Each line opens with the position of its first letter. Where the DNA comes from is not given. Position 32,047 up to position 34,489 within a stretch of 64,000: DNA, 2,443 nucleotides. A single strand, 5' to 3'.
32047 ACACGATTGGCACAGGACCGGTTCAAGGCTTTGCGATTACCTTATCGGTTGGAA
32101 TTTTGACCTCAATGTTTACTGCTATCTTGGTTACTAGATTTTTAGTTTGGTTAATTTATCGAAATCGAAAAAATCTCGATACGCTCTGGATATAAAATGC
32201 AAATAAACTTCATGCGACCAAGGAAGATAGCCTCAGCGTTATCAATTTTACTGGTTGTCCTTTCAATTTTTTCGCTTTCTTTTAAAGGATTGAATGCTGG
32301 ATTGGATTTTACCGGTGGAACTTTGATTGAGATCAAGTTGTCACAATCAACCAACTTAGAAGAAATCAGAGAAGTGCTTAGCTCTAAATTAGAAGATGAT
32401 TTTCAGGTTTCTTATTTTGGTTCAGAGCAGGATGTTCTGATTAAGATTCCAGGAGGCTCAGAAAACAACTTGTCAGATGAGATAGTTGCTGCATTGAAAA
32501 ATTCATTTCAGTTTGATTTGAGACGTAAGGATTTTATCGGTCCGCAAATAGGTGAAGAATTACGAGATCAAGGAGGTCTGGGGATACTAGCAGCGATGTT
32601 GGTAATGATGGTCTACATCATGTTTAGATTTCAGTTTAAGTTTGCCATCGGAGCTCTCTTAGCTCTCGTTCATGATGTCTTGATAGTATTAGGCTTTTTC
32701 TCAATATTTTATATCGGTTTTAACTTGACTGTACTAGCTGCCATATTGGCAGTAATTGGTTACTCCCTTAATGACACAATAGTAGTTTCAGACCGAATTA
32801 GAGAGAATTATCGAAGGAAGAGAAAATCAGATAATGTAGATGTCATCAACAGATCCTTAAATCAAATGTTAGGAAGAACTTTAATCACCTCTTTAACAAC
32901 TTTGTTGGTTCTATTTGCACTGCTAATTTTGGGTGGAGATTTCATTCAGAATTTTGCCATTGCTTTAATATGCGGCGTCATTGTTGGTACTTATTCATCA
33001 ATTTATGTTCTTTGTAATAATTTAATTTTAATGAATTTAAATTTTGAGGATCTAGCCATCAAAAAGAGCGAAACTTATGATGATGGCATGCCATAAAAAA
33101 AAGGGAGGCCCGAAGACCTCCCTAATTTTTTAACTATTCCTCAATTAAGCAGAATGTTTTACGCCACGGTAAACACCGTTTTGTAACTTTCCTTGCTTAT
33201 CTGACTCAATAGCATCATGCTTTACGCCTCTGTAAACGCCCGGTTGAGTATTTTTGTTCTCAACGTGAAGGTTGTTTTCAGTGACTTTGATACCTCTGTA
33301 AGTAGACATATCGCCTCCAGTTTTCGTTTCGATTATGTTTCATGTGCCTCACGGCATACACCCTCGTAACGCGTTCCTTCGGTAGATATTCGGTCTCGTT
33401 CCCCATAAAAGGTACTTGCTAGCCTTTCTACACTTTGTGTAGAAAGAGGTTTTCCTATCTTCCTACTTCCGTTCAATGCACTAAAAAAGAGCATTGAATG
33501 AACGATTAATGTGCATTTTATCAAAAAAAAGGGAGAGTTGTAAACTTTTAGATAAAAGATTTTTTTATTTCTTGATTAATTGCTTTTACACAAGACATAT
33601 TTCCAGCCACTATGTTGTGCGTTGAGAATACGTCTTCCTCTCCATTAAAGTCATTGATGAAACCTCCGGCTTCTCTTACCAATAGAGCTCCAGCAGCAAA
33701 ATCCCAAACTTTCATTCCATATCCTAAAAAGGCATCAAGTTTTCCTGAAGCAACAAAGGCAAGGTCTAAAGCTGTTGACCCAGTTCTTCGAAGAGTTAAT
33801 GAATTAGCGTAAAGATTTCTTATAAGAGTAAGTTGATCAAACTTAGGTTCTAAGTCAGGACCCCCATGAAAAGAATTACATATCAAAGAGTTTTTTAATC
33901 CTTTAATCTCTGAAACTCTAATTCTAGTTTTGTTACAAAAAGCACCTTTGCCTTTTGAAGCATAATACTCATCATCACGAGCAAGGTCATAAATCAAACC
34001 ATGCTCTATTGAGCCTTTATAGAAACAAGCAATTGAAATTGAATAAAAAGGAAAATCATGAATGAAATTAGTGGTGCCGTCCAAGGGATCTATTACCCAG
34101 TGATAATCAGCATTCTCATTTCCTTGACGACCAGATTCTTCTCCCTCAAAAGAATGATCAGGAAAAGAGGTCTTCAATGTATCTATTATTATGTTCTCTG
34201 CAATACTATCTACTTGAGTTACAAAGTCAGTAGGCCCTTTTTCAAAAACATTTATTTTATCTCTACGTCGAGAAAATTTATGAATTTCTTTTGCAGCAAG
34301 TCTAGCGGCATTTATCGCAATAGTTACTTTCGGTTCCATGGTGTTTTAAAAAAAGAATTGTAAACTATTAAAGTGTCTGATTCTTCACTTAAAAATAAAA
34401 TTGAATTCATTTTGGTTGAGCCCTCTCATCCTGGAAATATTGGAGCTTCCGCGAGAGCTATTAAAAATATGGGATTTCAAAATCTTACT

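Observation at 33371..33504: Glutamine-riboswitch-like (glnA motif) aptamer in a gammaproteobacterial context, with an oversized insertion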

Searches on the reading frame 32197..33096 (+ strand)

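Call 6: search_protein_families(library=pfam, proteins=[window:32197-33096:+], max_evalue=1)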
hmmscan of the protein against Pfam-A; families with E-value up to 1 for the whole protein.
window:32197-33096:+ (299 aa): 5 families
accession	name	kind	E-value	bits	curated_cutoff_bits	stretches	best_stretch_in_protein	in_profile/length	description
PF02355.23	SecD_SecF_C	-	3.6e-63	212.8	20.5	1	100-274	6-181/189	Protein export membrane protein SecD/SecF, C-terminal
PF07549.19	Sec_GG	-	2.5e-08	33.6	20.3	1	25-51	1-27/28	SecD/SecF GG Motif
PF00873.25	ACR_tran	-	0.00078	17.7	28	1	130-266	338-476/1021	AcrB/AcrD/AcrF family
PF06699.16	PIG-F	-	0.031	14.9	24.2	1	136-273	7-112/183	GPI biosynthesis protein family Pig-F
PF12349.14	Sterol-sensing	-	0.61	10.4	22.3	0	145-264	4-121/153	Sterol-sensing domain of SREBP cleavage-activation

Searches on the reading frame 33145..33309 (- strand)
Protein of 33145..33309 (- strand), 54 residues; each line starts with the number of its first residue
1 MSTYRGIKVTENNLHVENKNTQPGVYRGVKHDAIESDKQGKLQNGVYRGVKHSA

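Call 6: search_protein_families(library=pfam, proteins=[window:33145-33309:-], max_evalue=1)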
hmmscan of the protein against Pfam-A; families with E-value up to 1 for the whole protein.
window:33145-33309:- (54 aa): 1 family
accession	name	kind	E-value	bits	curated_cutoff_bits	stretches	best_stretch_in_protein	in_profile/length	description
PF14105.11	DUF4278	-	4.4e-05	24.2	25.3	1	3-51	4-56/57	Domain of unknown function (DUF4278)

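Call 15: find_homologous_proteins(query=window:33145-33309:-, max_evalue=0.001)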
Query window:33145-33309:- (54 aa): 26 proteins with E <= 0.001 among 28 candidates.
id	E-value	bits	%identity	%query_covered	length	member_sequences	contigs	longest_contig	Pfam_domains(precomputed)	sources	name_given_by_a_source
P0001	1.6e-26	108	94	100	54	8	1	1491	PF14105.12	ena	-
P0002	3.5e-26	107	94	100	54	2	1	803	-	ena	-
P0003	4.1e-26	107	93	100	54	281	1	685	PF14105.12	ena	-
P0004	6.9e-26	106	93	100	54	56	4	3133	PF14105.12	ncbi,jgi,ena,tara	tara:strand:+ start:184 stop:348 length:165 start_codon:yes stop_codon:yes gene_type:complete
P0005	7.2e-25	103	91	100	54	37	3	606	PF14105.12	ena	-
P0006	1.5e-24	102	91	100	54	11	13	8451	-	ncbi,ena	-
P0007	4.8e-24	100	93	100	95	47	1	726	PF14105.12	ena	-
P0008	5.4e-24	100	87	100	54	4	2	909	PF14105.12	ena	-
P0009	6.6e-24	100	89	100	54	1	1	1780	-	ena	-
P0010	8.6e-24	99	87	100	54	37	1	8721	PF14105.12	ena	-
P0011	2.1e-23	98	87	100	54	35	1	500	-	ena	-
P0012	2.4e-23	98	89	100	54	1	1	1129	-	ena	-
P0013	4.1e-23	97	87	100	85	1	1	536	PF14105.12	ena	-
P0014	4.4e-23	97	89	100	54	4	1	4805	PF14105.12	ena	-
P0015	5.5e-23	97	89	100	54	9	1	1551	-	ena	-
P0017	4.5e-18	82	80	100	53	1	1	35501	-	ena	-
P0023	8.3e-14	68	63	100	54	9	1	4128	-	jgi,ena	-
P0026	1.9e-6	45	52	89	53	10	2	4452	-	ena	-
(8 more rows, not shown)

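Call 16: find_encoding_contigs(protein=P0006, flank=2500, max_places=10)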
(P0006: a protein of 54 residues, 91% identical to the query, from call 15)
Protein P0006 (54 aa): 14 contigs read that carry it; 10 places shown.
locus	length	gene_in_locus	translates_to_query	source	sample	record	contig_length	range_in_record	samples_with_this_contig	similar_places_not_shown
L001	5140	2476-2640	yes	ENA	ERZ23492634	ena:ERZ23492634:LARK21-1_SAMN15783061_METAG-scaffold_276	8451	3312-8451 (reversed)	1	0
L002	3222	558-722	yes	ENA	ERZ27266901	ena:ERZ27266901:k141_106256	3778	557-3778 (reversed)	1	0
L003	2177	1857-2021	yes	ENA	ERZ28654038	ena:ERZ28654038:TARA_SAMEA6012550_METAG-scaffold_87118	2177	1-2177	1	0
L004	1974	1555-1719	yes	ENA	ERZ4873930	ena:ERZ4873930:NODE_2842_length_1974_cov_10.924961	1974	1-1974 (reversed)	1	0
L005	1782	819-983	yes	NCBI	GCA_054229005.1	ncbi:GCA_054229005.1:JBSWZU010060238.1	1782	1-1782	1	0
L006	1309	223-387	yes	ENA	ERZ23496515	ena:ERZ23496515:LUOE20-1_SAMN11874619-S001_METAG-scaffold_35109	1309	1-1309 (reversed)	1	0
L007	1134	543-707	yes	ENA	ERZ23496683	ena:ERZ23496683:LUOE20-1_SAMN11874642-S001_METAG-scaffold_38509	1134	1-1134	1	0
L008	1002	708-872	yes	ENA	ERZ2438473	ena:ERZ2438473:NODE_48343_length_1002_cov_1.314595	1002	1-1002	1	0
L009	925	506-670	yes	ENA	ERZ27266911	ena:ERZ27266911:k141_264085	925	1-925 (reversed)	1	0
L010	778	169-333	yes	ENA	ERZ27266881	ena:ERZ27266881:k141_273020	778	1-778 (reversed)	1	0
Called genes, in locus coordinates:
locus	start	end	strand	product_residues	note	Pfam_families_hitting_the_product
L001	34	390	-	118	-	PF00543:P-II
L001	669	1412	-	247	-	PF00588:SpoU_methylase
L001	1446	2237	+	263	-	PF00459:Inositol_P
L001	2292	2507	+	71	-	-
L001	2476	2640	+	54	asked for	-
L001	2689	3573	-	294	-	PF07549:Sec_GG, PF02355:SecD_SecF_C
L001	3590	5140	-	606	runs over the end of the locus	PF13721:SecD-TM1, PF21760:SecD_1st, PF22599:SecDF_P1_head, PF02355:SecD_SecF_C, PF00873:ACR_tran (weak), PF03176:MMPL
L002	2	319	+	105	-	?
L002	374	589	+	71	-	-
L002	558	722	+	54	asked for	-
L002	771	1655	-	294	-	PF07549:Sec_GG, PF02355:SecD_SecF_C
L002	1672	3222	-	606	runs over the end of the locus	PF13721:SecD-TM1, PF21760:SecD_1st, PF22599:SecDF_P1_head, PF02355:SecD_SecF_C, PF00873:ACR_tran (weak), PF03176:MMPL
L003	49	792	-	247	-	PF00588:SpoU_methylase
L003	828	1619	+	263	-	PF00459:Inositol_P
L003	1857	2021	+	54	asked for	-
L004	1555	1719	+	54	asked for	-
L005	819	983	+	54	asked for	-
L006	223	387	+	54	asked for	-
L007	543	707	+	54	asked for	-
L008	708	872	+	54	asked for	-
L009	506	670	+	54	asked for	-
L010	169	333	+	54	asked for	-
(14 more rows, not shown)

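Call 17: find_encoding_contigs(protein=P0017, flank=2500, max_places=4)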
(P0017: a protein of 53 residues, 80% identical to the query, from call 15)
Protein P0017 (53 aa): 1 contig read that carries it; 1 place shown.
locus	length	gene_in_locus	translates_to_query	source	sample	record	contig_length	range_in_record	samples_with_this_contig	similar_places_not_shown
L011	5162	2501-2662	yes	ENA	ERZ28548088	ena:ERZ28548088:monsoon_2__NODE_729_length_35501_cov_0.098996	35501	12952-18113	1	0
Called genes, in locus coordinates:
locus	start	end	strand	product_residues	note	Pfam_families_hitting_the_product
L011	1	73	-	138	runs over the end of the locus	PF00909:Ammonium_transp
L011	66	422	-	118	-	PF00543:P-II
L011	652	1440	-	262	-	PF00588:SpoU_methylase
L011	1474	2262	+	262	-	PF00459:Inositol_P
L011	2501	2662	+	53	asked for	-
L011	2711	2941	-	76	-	PF02355:SecD_SecF_C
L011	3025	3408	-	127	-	PF02355:SecD_SecF_C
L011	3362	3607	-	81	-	PF07549:Sec_GG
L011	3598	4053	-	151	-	PF02355:SecD_SecF_C, PF03176:MMPL, PF00873:ACR_tran (weak)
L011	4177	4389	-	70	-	PF22599:SecDF_P1_head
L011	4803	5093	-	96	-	PF07549:Sec_GG (weak)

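Call 18: find_encoding_contigs(protein=P0023, flank=2500, max_places=6)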
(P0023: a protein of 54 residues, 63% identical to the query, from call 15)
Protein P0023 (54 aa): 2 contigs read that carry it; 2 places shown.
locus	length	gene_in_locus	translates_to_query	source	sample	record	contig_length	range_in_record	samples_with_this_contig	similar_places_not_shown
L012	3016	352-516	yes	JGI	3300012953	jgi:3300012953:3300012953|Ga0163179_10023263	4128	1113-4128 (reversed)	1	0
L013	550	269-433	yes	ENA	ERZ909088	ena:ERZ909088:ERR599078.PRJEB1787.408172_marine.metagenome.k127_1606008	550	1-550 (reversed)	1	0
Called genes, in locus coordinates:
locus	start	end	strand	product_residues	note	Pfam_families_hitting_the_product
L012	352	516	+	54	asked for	-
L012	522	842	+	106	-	-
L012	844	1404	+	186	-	PF23849:Phage_TTP_2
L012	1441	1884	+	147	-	PF11056:UvsY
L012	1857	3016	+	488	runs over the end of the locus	PF21241:UvsW_N, PF00270:DEAD, PF04851:ResIII, PF00271:Helicase_C (weak)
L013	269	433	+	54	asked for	-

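Call 19: find_encoding_contigs(protein=P0026, flank=2500, max_places=6)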
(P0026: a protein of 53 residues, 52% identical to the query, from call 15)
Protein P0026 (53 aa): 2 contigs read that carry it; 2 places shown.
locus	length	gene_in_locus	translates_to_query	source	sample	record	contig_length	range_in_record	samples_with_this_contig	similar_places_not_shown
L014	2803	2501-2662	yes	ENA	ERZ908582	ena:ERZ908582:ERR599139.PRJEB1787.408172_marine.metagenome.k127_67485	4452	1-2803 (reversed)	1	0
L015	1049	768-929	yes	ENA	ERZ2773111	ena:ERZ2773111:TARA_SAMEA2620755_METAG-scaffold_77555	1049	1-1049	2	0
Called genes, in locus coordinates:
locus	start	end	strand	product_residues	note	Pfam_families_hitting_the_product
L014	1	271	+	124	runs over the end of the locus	-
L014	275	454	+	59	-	-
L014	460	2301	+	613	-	-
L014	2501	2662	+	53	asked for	-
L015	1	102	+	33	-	?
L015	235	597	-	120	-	PF01165:Ribosomal_S21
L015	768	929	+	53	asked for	-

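Call 58: search_solved_structures(query=window:33145-33309:-, max_evalue=10)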
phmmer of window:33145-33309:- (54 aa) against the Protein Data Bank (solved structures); distinct sequences matched with E-value up to 10: 0.

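Call 59: search_protein_families(library=ncbifam, proteins=[window:33145-33309:-], max_evalue=1)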
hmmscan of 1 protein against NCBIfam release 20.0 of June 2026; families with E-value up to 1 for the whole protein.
window:33145-33309:- (54 aa): 0 families

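Call 60: search_protein_families(library=phrogs, proteins=[window:33145-33309:-, P0023], max_evalue=0.01)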
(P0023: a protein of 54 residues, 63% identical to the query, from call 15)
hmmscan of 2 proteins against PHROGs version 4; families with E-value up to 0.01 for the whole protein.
window:33145-33309:- (54 aa): 2 families
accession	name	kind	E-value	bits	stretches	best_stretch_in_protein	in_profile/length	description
phrog_5049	-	unknown function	1.6e-07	32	1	25-53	5-40/47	-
phrog_545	-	unknown function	0.0011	19.9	0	26-51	27-52/55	-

P0023 (54 aa): 2 families
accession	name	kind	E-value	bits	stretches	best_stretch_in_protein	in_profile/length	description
phrog_5049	-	unknown function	9.1e-05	23.2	0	26-53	6-40/47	-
phrog_545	-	unknown function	0.00085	20.2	0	26-51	27-52/55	-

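Call 62: search_dna_similar(query=P0023, collection=phages, mode=protein, max_rows=25, max_evalue=0.01)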
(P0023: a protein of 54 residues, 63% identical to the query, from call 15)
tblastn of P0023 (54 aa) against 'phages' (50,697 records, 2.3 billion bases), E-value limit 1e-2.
No match.

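Call 73: predict_structure(alignment_id=A4)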
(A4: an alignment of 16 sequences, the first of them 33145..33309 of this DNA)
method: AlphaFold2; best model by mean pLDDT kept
length: 54 residues; sequences in the alignment: 16
mean_pLDDT: 51.3   pTM: 0.19
mean pLDDT of the five models: 51.3, 43.8, 43.6, 42.6, 41.5
residues with pLDDT >= 90: 0; 70-90: 0; 50-70: 33; < 50: 21
segments of 3 or more residues with pLDDT < 50: 2-5, 17-19, 35-44, 51-53
pLDDT, mean of each block of 10 residues (from residue 1): 53 53 55 48 50 47
secondary structure, 60 per line:
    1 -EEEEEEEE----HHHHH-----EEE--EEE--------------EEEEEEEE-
elements in order: E2-9 H14-18 E24-26 E29-31 E46-53

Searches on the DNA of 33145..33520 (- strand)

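Call 20: search_rna_families(sources=[L001, L002, L003, L004, L005, L006, L007, L008, L009, L010, L011, L012, L013, L014, L015], threshold=evalue, max_evalue=0.01, show_alignments=0)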
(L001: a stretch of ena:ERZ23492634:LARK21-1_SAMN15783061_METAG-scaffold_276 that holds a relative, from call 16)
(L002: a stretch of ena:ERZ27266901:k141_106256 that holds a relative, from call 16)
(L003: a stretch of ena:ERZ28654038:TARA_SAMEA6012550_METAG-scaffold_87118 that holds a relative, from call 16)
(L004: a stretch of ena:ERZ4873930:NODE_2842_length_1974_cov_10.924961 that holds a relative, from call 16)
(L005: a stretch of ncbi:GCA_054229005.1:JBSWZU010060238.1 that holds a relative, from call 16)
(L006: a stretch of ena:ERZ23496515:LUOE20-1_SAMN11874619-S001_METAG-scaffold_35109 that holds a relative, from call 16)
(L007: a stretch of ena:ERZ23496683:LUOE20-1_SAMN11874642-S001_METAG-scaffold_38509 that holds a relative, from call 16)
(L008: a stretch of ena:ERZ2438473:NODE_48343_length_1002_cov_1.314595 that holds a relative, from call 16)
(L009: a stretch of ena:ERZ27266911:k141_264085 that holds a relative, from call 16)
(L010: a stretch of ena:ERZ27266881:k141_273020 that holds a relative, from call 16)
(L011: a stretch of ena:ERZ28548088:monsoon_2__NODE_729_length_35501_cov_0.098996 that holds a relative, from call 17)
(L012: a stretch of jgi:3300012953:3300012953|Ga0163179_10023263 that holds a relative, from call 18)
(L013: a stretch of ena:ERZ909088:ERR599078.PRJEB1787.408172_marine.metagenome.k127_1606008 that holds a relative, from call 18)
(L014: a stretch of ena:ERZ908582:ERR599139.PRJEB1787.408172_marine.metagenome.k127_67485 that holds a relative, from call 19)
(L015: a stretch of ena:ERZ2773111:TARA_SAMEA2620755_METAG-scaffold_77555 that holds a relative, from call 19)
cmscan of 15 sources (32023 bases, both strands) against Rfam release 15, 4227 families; matches with E-value up to 0.01: 16.
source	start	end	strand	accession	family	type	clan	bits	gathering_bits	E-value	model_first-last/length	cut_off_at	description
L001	572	643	-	RF00005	tRNA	Gene; tRNA;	CL00001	57.9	29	3.3e-10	1-71/71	no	tRNA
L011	602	673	-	RF00005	tRNA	Gene; tRNA;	CL00001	57.9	29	3.3e-10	1-71/71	no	tRNA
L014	2322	2440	+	RF01739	Glutamine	Cis-reg; riboswitch;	-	50.5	35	2.1e-08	1-53/53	no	Glutamine riboswitch aptamer (glnA leader)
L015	589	707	+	RF01739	Glutamine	Cis-reg; riboswitch;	-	50.2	35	2.4e-08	1-53/53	no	Glutamine riboswitch aptamer (glnA leader)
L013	88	209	+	RF01739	Glutamine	Cis-reg; riboswitch;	-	48.9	35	5.7e-08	1-53/53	no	Glutamine riboswitch aptamer (glnA leader)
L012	173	292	+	RF01739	Glutamine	Cis-reg; riboswitch;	-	46.2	35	3.1e-07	1-53/53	no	Glutamine riboswitch aptamer (glnA leader)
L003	1662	1798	+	RF01739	Glutamine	Cis-reg; riboswitch;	-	43.5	35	1.7e-06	1-53/53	no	Glutamine riboswitch aptamer (glnA leader)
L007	348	484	+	RF01739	Glutamine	Cis-reg; riboswitch;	-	43.5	35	1.7e-06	1-53/53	no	Glutamine riboswitch aptamer (glnA leader)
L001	2280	2417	+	RF01739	Glutamine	Cis-reg; riboswitch;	-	43.4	35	1.8e-06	1-53/53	no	Glutamine riboswitch aptamer (glnA leader)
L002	362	499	+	RF01739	Glutamine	Cis-reg; riboswitch;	-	43.4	35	1.8e-06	1-53/53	no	Glutamine riboswitch aptamer (glnA leader)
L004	1359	1496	+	RF01739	Glutamine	Cis-reg; riboswitch;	-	43.4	35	1.8e-06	1-53/53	no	Glutamine riboswitch aptamer (glnA leader)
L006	27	164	+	RF01739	Glutamine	Cis-reg; riboswitch;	-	43.4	35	1.8e-06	1-53/53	no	Glutamine riboswitch aptamer (glnA leader)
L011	2304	2442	+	RF01739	Glutamine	Cis-reg; riboswitch;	-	43.4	35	1.9e-06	1-53/53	no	Glutamine riboswitch aptamer (glnA leader)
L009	311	447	+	RF01739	Glutamine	Cis-reg; riboswitch;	-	38.6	35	4.1e-05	1-53/53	no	Glutamine riboswitch aptamer (glnA leader)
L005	623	760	+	RF01739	Glutamine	Cis-reg; riboswitch;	-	38.5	35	4.4e-05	1-53/53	no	Glutamine riboswitch aptamer (glnA leader)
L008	512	649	+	RF01739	Glutamine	Cis-reg; riboswitch;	-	38.5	35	4.4e-05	1-53/53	no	Glutamine riboswitch aptamer (glnA leader)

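Call 54: search_rna_families(source=window, start=33290, end=33520, threshold=evalue, max_evalue=10, show_alignments=3)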
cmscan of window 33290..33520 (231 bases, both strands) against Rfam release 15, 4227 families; matches with E-value up to 10: 4.
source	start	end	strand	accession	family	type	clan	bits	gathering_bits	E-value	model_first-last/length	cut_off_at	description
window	33368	33506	-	RF01739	Glutamine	Cis-reg; riboswitch;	-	43.4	35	1.4e-08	1-53/53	no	Glutamine riboswitch aptamer (glnA leader)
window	33391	33518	-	RF02320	TtnuHACA13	Gene; snRNA; snoRNA; HACA-box;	-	15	100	3.6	1-134/134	no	Tetrahymena snoRNA TtnuHACA13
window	33422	33520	+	RF02877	NmsRb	Gene; sRNA;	-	14.8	52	5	1-91/91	no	Neisseria metabolic switch regulator b (RcoF1/NgncR163)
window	33465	33507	-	RF01704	Glutamine-II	Cis-reg; riboswitch;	-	9.7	33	4.8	1-60/60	no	Glutamine-II riboswitch aptamer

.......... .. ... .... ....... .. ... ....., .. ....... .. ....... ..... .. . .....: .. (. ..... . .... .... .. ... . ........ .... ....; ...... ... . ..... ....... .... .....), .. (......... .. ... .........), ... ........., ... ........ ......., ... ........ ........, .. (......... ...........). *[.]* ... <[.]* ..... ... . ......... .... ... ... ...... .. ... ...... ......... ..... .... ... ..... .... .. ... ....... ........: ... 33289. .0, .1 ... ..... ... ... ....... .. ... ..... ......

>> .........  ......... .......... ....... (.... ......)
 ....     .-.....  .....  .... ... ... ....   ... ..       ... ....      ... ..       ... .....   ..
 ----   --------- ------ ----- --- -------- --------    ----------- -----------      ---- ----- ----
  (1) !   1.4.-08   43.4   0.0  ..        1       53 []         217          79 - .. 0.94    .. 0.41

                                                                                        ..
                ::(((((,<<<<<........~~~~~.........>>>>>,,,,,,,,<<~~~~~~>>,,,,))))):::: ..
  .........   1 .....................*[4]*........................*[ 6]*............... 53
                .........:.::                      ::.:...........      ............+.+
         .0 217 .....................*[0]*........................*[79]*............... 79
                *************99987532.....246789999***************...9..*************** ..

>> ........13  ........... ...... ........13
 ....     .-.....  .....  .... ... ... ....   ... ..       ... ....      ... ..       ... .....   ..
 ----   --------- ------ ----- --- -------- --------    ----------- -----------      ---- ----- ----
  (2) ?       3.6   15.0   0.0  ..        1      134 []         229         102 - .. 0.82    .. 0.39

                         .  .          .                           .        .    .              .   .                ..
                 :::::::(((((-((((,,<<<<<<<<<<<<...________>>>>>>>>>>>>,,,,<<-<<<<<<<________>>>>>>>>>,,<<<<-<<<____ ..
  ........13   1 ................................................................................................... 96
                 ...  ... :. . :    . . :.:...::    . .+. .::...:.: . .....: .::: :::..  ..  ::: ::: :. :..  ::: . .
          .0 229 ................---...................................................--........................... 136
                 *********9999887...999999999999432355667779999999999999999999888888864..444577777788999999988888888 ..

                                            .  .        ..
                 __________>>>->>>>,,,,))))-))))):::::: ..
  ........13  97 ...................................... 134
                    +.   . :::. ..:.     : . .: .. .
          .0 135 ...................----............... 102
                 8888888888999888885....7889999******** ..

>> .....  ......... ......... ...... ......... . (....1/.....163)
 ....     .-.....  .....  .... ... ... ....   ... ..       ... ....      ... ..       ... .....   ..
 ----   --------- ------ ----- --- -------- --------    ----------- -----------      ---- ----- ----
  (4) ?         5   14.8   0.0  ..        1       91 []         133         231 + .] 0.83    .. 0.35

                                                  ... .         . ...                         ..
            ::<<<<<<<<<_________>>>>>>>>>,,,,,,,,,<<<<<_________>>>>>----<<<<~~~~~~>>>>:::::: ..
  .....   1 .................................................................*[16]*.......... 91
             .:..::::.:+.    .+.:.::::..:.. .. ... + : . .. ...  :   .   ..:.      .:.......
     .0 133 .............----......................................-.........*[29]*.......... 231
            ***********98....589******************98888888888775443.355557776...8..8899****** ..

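Call 61: search_dna_similar(query=window:33145-33510:-, collection=phages, mode=distant, max_rows=25, max_evalue=0.001)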
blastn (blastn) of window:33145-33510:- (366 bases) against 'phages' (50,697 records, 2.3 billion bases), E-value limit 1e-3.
No match.

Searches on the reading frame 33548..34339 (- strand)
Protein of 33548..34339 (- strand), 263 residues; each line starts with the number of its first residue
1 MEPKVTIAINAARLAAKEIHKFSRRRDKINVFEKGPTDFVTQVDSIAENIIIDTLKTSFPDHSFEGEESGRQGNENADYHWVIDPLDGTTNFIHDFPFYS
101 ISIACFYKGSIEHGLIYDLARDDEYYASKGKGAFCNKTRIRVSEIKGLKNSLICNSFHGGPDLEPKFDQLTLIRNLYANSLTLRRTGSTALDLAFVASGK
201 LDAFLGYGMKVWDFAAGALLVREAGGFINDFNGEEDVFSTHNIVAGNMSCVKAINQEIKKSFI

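Call 6: search_protein_families(library=pfam, proteins=[window:33548-34339:-], max_evalue=1)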
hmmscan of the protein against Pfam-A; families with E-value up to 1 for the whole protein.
window:33548-34339:- (263 aa): 3 families
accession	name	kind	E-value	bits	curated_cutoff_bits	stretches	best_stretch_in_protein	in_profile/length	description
PF00459.30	Inositol_P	-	9.9e-64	215.9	27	1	5-251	6-255/271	Inositol monophosphatase family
PF00316.25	FBPase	-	0.0083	16.2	34.8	1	38-92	59-117/191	Fructose-1-6-bisphosphatase, N-terminal domain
PF04958.18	AstA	-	0.24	10.4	29.4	1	141-205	238-302/337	Arginine N-succinyltransferase beta subunit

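Call 14: find_encoding_contigs(protein=window:33548-34339:-, flank=3000, max_places=6)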
Protein window:33548-34339:- (263 aa): no gene with exactly this product is on record in the collection.
